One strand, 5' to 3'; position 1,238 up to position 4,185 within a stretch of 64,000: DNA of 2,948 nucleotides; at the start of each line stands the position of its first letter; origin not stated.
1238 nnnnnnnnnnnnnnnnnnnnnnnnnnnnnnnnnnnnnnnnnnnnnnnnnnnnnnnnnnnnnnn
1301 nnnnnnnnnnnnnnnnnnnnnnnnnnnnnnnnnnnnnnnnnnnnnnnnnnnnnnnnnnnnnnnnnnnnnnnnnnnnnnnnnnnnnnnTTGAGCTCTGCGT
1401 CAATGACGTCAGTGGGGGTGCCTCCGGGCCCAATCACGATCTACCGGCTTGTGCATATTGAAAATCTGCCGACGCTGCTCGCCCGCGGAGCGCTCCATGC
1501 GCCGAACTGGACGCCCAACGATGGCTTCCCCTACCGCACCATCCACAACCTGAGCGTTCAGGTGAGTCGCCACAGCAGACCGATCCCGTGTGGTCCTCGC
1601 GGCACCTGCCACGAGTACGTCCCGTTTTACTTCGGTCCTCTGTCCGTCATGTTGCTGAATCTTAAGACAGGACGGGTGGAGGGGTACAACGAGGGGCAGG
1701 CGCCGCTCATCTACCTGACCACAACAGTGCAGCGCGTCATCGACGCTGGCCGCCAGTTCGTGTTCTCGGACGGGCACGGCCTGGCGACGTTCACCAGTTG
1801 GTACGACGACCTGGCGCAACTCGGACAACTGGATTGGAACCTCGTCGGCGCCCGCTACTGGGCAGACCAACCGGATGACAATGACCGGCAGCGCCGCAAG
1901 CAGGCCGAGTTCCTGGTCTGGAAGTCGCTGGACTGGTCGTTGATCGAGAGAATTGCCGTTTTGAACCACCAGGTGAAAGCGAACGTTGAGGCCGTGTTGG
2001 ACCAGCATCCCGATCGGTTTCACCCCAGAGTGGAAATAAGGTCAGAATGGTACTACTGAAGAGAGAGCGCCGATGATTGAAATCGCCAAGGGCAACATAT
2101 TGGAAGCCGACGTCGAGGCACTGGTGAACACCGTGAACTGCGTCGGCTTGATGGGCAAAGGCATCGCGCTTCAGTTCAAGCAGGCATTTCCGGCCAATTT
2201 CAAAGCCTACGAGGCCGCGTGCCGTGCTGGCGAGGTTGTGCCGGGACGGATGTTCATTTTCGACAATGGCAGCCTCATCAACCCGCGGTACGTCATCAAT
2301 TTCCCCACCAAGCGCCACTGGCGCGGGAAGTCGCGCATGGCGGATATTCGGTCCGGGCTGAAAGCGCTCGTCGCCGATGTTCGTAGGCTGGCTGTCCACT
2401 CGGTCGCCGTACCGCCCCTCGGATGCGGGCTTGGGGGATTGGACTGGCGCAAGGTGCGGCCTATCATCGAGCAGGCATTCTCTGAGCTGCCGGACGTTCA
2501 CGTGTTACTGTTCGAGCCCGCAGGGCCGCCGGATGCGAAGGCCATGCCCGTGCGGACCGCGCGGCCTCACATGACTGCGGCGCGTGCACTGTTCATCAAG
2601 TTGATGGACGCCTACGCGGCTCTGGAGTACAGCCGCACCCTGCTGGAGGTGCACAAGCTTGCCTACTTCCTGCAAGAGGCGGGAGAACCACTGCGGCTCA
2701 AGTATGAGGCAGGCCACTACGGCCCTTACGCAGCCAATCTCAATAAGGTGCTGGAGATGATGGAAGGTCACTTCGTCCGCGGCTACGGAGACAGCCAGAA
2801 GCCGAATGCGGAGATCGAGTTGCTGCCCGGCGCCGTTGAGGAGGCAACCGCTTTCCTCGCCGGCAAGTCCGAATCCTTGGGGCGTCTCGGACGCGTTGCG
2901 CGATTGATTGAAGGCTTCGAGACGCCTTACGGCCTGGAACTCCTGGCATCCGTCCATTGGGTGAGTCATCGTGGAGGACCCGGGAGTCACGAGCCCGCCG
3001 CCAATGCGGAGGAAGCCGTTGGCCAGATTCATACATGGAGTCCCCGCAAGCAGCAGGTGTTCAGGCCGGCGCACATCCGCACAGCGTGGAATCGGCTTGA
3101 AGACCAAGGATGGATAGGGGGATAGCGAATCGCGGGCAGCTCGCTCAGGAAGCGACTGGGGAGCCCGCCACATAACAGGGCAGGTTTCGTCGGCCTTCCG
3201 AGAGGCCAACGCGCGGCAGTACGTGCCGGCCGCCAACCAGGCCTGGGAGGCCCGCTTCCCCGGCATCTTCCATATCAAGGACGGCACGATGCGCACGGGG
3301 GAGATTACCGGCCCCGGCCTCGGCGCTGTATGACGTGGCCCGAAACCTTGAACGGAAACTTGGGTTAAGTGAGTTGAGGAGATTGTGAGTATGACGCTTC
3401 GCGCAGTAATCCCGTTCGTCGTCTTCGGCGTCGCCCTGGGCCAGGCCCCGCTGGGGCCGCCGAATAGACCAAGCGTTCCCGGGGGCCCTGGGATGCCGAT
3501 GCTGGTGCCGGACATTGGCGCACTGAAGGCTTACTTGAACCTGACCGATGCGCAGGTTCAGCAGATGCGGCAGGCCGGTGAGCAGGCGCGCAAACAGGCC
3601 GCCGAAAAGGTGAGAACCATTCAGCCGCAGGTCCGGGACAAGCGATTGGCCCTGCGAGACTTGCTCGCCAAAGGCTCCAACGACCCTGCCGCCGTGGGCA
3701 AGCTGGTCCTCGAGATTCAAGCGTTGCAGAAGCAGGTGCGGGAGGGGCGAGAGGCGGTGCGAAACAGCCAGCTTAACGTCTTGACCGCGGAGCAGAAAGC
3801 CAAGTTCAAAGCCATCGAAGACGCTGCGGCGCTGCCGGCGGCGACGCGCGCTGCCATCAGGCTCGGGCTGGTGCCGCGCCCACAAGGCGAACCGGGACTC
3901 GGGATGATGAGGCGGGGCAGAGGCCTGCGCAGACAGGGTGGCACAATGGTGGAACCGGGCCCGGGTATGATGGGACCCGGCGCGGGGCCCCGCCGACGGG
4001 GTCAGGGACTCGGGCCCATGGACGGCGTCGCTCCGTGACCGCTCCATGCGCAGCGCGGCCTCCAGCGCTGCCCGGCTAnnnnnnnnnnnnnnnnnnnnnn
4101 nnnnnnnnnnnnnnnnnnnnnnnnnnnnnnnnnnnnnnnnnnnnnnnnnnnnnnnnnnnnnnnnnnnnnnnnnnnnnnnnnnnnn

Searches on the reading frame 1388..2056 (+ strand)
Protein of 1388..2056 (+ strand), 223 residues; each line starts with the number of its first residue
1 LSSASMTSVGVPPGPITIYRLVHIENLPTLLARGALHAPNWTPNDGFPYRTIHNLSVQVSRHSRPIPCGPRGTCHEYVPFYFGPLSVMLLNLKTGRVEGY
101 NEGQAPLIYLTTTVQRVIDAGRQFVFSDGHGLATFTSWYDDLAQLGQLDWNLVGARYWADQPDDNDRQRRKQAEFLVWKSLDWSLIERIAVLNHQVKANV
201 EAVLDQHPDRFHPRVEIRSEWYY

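Call 26: search_protein_families(library=pfam, proteins=[window:1388-2056:+], max_evalue=0.01)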
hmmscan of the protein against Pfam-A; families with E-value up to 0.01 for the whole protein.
window:1388-2056:+ (223 aa): 1 family
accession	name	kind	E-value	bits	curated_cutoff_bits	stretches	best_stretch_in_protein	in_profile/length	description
PF14487.12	DarT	-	6e-55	186.5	22.5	1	19-223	1-201/201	ssDNA thymidine ADP-ribosyltransferase, DarT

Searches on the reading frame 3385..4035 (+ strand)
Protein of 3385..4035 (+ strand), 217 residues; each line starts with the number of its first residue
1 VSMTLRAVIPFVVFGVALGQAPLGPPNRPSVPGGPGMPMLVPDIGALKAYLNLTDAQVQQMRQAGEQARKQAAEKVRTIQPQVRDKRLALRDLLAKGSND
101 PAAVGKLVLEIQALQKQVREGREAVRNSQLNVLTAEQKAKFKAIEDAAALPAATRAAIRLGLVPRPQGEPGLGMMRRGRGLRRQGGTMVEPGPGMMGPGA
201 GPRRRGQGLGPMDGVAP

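Call 26: search_protein_families(library=pfam, proteins=[window:3385-4035:+], max_evalue=0.01)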
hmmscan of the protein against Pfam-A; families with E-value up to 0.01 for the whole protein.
window:3385-4035:+ (217 aa): 3 families
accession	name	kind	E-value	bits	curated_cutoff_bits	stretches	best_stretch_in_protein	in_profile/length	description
PF07813.17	LTXXQ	-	1.4e-09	39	24.3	1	44-144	6-99/100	LTXXQ motif family protein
PF13801.11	Metal_resist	-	2.3e-09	37.9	29.2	1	11-139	7-124/125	Heavy-metal resistance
PF20529.3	DUF6744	-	0.0082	15.6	27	1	66-132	227-293/314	Family of unknown function (DUF6744)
